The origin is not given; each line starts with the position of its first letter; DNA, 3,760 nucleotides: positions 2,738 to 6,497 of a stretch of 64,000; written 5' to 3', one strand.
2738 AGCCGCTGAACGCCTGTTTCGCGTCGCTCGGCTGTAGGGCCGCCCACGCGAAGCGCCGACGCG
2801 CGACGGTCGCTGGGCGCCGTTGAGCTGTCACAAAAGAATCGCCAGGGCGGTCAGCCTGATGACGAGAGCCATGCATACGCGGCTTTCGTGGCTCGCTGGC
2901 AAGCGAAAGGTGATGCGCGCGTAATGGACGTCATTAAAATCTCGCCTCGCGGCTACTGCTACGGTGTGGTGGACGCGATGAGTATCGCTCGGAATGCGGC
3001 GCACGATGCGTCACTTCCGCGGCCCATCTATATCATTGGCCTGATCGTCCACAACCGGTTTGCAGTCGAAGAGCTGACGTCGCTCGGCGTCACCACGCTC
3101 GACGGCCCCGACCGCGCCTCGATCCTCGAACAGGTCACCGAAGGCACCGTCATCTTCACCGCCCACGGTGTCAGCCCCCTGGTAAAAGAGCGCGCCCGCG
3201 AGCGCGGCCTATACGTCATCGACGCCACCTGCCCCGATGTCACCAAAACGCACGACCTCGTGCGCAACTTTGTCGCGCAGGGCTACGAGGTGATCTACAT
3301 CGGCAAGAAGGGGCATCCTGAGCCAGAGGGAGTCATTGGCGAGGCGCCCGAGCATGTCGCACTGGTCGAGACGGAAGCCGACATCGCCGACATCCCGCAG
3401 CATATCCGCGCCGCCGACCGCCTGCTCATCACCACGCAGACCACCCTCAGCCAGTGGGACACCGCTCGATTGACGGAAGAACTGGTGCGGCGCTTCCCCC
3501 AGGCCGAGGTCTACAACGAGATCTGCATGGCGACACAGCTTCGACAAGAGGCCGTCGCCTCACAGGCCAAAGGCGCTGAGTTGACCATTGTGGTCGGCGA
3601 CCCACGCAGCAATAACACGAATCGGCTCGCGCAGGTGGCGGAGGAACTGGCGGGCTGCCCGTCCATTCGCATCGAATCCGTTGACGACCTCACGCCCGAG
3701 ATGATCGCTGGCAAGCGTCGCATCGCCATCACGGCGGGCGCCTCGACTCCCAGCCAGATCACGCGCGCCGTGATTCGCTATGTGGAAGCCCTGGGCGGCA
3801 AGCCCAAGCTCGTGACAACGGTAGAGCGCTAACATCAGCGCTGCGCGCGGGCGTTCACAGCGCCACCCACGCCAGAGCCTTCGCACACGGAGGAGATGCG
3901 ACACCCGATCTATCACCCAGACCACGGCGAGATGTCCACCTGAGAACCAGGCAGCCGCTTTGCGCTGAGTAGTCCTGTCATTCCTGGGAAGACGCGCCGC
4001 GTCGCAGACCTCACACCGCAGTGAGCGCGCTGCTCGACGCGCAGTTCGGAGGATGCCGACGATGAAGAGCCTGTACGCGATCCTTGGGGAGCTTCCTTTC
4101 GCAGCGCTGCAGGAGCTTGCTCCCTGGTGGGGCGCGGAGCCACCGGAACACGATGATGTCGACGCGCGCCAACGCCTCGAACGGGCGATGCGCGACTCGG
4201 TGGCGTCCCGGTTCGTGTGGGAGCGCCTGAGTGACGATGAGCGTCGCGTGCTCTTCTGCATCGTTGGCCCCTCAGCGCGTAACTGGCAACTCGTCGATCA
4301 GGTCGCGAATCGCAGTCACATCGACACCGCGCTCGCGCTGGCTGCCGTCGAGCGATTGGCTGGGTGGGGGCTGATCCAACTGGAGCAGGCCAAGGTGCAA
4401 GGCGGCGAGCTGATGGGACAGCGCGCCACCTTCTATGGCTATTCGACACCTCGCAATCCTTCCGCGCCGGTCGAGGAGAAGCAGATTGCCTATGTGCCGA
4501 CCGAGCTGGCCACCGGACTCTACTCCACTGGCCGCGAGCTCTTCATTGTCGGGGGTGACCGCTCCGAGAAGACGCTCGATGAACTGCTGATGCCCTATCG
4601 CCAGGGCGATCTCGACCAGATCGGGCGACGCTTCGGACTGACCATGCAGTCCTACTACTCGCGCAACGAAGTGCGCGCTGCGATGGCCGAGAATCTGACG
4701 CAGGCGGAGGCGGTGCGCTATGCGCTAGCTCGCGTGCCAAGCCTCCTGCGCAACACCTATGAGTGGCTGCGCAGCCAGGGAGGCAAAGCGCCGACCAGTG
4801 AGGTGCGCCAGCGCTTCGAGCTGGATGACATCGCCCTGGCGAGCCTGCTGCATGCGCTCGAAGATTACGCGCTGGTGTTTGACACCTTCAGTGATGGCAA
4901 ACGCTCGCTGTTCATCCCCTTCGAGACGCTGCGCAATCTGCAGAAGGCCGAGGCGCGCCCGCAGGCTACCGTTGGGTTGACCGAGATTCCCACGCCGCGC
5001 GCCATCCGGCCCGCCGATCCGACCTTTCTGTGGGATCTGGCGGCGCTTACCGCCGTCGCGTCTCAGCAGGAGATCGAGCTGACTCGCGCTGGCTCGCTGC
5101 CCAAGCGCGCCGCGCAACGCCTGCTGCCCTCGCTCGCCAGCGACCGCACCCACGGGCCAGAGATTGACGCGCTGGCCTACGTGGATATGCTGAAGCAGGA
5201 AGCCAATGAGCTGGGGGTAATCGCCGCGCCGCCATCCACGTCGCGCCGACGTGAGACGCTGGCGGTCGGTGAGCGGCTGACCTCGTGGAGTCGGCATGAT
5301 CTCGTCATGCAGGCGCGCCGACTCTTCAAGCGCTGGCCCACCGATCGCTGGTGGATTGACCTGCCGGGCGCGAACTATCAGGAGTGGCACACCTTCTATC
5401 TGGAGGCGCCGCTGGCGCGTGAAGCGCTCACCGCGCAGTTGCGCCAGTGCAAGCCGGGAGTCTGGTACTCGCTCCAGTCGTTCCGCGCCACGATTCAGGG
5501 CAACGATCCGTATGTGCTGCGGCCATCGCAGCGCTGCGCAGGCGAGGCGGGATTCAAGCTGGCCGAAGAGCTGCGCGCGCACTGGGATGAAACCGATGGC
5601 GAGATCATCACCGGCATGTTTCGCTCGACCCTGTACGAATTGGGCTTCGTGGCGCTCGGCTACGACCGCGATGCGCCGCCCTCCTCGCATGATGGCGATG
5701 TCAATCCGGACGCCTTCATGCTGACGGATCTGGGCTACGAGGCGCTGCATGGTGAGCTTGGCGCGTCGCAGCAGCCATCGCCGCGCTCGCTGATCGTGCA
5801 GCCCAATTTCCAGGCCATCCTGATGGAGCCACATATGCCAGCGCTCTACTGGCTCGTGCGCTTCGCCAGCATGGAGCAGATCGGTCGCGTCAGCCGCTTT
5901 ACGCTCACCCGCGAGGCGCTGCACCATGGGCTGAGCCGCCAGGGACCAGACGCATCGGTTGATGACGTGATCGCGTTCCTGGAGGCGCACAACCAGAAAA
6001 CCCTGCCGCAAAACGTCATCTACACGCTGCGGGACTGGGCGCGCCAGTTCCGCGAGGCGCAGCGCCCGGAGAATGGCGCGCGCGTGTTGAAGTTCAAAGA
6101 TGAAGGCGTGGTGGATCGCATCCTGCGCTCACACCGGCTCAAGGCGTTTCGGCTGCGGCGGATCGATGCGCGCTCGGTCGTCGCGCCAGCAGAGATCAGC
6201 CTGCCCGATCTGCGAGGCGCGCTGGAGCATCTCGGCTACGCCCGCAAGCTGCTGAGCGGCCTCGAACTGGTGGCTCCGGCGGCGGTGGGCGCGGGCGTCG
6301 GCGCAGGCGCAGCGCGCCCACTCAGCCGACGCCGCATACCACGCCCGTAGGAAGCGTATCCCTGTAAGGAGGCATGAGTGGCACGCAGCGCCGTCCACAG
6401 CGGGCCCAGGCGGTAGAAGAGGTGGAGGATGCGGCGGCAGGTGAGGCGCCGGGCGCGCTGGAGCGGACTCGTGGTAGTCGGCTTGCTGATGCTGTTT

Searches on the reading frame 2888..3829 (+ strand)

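Call 86: search_protein_families(library=pfam, proteins=[window:2888-3829:+], max_evalue=0.001)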
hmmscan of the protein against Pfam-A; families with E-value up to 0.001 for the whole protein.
window:2888-3829:+ (314 aa): 1 family
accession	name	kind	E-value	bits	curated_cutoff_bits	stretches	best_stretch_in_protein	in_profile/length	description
PF02401.23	LYTB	-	4.6e-82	275.7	24.5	1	15-299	1-266/267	LytB protein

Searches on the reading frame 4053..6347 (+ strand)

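Call 86: search_protein_families(library=pfam, proteins=[window:4053-6347:+], max_evalue=0.001)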
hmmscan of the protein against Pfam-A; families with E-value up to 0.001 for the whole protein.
window:4053-6347:+ (765 aa): 1 family
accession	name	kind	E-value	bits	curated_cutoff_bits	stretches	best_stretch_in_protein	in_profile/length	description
PF13625.11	Helicase_C_3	-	4.1e-14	53.1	34.2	1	580-705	1-125/125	Helicase conserved C-terminal domain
